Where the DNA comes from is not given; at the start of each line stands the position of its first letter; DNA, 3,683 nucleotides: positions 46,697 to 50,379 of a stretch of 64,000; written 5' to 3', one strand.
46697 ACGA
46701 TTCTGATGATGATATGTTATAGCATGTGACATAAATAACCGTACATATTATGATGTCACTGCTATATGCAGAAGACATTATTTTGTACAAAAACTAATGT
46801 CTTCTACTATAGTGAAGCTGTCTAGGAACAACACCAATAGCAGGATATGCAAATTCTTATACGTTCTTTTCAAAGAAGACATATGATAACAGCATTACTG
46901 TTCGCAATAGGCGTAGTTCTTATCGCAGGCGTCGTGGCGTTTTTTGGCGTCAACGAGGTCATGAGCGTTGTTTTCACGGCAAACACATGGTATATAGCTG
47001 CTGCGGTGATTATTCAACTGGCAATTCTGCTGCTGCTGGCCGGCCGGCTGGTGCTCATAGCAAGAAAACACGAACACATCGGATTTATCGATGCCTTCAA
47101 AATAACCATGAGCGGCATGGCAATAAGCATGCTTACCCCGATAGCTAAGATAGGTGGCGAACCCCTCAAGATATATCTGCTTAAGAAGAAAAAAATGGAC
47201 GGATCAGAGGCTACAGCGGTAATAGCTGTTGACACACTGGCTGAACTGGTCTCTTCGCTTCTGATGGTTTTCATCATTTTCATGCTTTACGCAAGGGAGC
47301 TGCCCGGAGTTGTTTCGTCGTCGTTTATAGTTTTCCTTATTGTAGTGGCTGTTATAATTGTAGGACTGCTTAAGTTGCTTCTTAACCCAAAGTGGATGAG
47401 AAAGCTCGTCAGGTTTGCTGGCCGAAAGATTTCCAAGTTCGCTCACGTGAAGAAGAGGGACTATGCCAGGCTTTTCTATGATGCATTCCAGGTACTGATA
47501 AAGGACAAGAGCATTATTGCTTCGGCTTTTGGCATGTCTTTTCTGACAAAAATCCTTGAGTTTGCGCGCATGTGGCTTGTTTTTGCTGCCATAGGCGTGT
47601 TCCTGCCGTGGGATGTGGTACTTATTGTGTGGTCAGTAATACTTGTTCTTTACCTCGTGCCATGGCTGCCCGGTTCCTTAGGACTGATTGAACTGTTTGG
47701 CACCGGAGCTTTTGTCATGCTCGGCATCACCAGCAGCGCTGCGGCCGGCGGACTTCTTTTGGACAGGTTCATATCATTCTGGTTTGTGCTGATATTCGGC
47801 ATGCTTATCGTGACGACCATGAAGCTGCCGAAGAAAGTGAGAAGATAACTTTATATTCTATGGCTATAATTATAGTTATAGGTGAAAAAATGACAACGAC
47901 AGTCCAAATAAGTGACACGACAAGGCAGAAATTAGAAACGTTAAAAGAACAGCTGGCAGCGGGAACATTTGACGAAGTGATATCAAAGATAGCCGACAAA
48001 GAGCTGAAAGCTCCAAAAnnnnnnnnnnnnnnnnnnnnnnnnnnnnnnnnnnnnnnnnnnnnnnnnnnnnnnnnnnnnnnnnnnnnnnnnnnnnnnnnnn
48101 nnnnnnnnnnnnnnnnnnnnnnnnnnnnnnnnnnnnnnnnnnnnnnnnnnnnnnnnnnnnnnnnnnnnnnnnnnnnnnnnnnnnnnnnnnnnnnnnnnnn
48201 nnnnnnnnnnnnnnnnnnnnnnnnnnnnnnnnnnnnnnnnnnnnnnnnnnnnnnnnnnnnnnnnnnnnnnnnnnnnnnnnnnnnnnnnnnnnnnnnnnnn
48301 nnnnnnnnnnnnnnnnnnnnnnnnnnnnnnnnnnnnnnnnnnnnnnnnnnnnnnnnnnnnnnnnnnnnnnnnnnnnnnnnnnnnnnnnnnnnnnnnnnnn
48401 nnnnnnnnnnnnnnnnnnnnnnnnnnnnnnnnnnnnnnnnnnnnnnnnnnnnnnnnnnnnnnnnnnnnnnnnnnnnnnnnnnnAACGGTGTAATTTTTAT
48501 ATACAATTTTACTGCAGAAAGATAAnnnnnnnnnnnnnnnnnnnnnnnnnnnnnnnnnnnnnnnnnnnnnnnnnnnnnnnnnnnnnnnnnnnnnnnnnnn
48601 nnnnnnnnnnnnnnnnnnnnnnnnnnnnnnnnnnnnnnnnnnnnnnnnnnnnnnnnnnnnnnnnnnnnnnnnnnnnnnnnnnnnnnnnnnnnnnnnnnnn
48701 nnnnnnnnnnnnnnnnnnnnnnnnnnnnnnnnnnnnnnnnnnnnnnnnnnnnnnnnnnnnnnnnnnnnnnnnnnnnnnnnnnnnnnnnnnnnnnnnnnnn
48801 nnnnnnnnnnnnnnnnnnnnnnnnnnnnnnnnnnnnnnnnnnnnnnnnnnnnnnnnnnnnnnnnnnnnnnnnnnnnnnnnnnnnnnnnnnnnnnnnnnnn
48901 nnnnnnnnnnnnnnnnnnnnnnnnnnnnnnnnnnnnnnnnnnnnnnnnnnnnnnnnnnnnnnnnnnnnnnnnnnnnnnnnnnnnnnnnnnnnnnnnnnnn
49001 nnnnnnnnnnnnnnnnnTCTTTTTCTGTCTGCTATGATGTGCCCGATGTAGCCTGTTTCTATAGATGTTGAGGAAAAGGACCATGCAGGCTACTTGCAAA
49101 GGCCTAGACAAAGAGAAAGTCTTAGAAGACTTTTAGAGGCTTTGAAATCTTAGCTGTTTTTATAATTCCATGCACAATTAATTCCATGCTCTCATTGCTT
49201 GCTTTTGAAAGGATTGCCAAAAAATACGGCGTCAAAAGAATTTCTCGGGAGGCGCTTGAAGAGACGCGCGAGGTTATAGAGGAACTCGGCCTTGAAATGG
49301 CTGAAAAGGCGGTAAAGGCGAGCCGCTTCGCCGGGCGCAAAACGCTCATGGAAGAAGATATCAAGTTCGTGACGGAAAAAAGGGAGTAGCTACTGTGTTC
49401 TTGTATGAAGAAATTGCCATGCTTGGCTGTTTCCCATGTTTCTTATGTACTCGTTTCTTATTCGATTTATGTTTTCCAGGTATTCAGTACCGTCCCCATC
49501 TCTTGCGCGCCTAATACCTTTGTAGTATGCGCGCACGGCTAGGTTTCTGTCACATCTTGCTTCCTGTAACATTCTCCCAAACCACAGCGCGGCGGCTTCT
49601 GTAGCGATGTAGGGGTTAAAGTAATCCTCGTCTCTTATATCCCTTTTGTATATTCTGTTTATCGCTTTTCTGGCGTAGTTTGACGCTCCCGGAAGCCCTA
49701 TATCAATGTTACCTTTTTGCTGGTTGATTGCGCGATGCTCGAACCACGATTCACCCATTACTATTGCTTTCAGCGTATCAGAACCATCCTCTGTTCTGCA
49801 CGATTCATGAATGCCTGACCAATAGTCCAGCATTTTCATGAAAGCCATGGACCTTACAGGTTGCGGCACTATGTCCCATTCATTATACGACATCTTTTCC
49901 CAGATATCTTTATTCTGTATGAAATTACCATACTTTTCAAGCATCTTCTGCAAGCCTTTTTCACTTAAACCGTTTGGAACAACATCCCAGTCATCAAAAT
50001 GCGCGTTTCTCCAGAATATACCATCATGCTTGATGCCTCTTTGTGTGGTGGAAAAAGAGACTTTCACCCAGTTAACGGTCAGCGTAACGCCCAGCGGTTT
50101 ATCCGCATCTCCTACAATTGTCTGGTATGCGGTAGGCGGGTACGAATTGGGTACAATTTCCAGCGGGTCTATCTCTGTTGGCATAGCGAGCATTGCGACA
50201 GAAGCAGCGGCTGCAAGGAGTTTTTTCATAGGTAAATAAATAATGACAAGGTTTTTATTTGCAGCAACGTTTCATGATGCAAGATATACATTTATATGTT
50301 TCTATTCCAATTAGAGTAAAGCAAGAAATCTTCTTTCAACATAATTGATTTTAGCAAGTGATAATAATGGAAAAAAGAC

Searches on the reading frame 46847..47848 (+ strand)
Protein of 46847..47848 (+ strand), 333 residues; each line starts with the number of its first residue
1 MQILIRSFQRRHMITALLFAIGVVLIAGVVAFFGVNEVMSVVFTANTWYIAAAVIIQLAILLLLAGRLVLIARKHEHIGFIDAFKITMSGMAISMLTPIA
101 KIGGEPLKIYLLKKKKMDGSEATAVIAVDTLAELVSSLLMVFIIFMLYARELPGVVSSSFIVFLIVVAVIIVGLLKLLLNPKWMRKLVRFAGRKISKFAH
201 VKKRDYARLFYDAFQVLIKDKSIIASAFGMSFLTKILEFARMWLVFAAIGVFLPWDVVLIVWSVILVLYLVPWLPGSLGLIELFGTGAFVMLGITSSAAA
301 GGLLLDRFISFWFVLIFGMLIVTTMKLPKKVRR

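Call 78: search_protein_families(library=pfam, proteins=[window:46847-47848:+], max_evalue=0.01)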
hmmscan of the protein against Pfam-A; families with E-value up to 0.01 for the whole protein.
window:46847-47848:+ (333 aa): 1 family
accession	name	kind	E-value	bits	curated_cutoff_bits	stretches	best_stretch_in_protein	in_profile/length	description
PF03706.18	LPG_synthase_TM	-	1.6e-43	149.8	33.4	1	20-318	2-302/302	Lysylphosphatidylglycerol synthase TM region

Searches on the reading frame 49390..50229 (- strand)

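Call 3: search_protein_families(library=pfam, proteins=[window:49390-50229:-], max_evalue=1)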
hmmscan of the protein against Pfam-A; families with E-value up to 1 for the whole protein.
window:49390-50229:- (279 aa): 1 family
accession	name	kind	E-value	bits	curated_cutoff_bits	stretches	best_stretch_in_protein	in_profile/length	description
PF01464.25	SLT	-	1.7e-07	31.3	21.3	1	144-246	8-105/117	Transglycosylase SLT domain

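Call 4: search_protein_families(library=ncbifam, proteins=[window:49390-50229:-], max_evalue=1)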
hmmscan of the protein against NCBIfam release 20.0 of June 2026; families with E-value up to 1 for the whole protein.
window:49390-50229:- (279 aa): 0 families
